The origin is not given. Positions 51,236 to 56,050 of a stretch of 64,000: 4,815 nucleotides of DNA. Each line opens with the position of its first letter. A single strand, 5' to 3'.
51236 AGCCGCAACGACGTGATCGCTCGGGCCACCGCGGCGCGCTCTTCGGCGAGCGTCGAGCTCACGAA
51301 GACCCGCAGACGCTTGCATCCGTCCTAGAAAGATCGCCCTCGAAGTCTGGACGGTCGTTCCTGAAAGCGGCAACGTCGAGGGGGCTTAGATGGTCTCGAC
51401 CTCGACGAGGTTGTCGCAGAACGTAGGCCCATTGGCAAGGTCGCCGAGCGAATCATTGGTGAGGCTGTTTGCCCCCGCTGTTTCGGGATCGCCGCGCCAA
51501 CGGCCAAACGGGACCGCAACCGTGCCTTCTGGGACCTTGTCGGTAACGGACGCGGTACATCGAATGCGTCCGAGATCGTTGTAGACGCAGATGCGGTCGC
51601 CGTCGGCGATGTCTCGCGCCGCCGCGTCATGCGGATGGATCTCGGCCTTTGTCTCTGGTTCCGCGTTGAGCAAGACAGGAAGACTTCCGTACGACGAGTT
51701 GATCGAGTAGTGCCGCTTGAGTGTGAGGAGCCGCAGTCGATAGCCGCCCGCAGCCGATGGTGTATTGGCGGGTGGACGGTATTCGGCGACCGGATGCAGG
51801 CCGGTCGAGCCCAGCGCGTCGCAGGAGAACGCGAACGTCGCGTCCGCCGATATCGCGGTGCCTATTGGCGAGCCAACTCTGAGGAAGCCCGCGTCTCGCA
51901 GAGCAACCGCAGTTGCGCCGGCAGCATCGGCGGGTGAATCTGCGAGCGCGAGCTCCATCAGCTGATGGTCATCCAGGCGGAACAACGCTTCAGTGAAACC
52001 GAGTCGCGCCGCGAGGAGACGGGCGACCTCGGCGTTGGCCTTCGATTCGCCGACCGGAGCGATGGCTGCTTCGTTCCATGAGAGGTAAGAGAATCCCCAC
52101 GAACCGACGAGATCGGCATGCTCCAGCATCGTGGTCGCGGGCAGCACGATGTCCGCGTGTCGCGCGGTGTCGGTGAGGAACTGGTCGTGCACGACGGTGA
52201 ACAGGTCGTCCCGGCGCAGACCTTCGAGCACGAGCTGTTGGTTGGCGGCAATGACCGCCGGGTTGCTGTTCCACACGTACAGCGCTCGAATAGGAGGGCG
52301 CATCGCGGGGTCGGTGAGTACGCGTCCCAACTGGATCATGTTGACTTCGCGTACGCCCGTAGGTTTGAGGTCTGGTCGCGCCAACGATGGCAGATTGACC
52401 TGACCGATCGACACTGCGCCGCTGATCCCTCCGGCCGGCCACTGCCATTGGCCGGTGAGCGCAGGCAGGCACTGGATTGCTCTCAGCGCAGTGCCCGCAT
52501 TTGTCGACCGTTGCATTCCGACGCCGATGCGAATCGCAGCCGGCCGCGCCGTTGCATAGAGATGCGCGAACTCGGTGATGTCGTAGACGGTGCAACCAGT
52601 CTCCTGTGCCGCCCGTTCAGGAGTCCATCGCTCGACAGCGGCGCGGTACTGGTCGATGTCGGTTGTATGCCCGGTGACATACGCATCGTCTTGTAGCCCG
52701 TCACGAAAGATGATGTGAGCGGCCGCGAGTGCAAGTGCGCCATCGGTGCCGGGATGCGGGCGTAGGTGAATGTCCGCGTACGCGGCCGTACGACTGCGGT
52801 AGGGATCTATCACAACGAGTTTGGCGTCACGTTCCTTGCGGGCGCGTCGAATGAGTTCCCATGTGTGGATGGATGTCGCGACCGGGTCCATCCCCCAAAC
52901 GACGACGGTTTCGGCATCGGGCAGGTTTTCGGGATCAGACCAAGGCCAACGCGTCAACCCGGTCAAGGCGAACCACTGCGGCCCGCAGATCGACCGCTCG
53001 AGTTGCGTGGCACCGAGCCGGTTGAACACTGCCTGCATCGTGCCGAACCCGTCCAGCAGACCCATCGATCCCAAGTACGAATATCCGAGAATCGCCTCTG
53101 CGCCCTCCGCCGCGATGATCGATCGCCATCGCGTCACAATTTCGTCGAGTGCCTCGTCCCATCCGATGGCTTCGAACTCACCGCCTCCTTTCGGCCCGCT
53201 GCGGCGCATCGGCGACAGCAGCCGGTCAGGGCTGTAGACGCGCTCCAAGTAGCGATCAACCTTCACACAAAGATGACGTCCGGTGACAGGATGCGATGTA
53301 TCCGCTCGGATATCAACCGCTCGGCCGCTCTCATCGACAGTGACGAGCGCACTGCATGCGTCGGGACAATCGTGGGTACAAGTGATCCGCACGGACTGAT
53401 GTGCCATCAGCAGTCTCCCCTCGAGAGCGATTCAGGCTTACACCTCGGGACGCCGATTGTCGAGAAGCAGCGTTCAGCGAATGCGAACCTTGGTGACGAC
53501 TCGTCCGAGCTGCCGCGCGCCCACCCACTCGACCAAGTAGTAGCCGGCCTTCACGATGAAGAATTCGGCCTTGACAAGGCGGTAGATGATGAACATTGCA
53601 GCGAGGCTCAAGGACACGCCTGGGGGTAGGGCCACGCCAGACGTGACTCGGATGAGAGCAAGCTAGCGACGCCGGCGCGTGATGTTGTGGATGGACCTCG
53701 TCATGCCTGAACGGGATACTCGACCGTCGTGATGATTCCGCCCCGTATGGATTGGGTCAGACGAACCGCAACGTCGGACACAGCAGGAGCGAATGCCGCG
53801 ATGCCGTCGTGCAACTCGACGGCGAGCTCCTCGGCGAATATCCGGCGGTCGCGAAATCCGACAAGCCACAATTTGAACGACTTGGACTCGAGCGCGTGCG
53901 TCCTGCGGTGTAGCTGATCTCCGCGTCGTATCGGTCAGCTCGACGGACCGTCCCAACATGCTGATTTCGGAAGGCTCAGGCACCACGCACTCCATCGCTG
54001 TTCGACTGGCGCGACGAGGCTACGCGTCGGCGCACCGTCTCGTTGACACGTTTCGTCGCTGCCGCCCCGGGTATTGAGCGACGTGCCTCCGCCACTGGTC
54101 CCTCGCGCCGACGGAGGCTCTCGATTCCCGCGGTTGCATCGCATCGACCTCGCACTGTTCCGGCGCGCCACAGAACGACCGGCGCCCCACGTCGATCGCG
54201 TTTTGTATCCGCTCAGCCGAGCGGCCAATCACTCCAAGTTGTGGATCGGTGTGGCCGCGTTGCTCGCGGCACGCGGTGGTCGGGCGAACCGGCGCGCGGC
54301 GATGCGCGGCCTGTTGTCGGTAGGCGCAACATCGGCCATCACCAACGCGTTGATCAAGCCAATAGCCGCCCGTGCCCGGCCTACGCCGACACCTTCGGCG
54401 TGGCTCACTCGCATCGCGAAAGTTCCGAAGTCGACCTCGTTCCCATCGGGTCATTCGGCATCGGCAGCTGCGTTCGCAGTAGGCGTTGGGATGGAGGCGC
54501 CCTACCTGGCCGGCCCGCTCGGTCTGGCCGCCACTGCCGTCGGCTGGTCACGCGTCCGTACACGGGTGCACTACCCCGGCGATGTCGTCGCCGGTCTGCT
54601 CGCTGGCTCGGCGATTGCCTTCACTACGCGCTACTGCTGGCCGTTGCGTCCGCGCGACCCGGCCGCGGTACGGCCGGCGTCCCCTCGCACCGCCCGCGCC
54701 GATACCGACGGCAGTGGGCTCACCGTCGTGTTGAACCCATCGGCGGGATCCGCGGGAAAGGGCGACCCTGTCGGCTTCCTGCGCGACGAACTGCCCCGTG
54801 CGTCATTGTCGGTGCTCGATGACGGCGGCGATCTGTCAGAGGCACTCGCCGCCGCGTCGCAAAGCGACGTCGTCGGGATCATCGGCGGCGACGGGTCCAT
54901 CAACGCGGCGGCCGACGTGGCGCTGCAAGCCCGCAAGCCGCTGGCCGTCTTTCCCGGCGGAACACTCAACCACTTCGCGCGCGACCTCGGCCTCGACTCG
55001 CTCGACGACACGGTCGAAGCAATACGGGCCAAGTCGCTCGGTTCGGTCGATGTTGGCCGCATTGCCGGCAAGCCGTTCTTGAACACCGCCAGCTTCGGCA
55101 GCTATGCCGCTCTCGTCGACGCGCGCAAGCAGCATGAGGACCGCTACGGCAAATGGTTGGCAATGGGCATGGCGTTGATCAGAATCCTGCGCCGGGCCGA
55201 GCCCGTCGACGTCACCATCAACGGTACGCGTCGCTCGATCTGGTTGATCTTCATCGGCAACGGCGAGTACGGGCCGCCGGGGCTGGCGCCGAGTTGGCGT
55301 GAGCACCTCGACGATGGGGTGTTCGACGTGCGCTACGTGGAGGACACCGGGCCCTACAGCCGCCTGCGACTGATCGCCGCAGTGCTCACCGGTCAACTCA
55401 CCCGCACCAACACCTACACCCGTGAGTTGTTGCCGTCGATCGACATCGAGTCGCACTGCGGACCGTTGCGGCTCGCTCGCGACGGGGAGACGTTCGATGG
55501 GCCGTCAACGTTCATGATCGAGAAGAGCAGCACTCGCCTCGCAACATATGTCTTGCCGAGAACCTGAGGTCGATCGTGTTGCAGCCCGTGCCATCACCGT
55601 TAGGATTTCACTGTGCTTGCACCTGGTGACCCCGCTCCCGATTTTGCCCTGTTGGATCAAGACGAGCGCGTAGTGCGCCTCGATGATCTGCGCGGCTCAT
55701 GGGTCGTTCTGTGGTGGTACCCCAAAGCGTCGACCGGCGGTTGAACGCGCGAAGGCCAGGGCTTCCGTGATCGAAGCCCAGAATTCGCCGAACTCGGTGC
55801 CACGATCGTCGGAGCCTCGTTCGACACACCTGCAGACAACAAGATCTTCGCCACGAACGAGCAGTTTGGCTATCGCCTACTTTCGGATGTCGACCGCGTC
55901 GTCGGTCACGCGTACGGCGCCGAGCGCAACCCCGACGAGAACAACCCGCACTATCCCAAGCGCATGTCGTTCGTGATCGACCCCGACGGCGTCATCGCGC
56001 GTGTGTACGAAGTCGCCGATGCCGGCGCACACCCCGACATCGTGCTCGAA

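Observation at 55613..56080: Peroxiredoxin with TGA exactly at the catalytic Cys: candidate selenoprotein missed by ORF calling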

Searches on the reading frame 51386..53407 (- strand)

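Call 48: search_protein_families(library=pfam, proteins=[window:51386-53407:-], max_evalue=0.00001)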
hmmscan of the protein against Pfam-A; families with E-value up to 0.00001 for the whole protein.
window:51386-53407:- (673 aa): 3 families
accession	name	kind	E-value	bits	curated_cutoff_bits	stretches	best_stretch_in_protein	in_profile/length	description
PF00384.28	Molybdopterin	-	2e-40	139.3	24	1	62-467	1-352/353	Molybdopterin oxidoreductase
PF01568.27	Molydop_binding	-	1.5e-24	86.5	26.8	1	558-663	1-106/110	Molydopterin dinucleotide binding domain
PF04879.21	Molybdop_Fe4S4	-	4.4e-07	30.2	22.7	1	6-59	4-55/55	Molybdopterin oxidoreductase Fe4S4 domain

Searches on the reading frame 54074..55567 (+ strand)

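Call 48: search_protein_families(library=pfam, proteins=[window:54074-55567:+], max_evalue=0.00001)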
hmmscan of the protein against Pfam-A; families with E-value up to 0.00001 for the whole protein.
window:54074-55567:+ (497 aa): 2 families
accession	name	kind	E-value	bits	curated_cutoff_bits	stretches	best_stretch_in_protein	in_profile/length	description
PF01569.27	PAP2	-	2.4e-17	63.3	27.2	1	80-191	5-127/130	PAP2 superfamily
PF00781.29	DAGK_cat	-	4.4e-15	55.8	23.6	1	216-330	2-125/125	Diacylglycerol kinase catalytic domain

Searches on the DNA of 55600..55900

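Call 58: search_rna_families(source=window, start=55600, end=55900, threshold=evalue, max_evalue=10)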
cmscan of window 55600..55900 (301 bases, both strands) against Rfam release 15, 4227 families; matches with E-value up to 10: 2.
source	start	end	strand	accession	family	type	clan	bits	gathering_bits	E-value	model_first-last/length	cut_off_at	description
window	55761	55777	+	RF01153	sn3060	Gene; snRNA; snoRNA; CD-box;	-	15.4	45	1.7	1-67/67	no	Small nucleolar RNA sn3060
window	55764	55813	-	RF01688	Actino-pnp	Cis-reg;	-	13.5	47.7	5.1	1-63/63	no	Actino-pnp RNA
